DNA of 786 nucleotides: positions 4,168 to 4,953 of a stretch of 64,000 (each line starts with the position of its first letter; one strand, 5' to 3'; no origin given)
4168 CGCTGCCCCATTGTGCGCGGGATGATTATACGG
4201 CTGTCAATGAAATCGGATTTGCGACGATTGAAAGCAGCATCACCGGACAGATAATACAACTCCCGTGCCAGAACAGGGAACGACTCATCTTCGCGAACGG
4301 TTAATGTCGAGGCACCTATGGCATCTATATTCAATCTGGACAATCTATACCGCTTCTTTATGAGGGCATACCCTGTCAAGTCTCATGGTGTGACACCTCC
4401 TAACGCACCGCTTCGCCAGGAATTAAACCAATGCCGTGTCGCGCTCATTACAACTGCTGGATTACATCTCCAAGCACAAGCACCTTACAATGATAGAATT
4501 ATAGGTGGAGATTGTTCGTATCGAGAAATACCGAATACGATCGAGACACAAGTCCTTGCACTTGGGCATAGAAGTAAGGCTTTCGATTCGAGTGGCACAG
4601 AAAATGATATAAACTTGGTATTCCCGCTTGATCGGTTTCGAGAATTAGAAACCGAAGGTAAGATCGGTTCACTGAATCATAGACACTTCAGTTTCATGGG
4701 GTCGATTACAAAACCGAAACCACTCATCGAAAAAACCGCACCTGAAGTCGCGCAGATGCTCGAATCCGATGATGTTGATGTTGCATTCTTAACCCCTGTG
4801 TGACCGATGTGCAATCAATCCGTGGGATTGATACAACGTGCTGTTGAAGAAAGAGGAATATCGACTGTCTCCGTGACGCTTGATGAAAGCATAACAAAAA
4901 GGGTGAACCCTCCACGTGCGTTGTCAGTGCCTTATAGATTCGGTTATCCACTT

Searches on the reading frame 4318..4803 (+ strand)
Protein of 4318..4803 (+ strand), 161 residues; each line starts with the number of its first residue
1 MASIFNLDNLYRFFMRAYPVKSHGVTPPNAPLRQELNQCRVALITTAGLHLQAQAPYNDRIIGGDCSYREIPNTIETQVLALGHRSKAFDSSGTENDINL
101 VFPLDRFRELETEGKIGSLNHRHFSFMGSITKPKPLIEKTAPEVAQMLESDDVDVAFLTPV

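Call 14: search_protein_families(library=pfam, proteins=[window:4318-4803:+], max_evalue=0.01)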
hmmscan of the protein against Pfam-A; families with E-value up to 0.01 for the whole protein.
window:4318-4803:+ (161 aa): 1 family
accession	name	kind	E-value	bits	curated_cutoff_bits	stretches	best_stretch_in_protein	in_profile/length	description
PF07355.17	GRDB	-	2.9e-11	43.7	22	1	14-159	202-345/347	Glycine/sarcosine/betaine reductase selenoprotein B (GRDB)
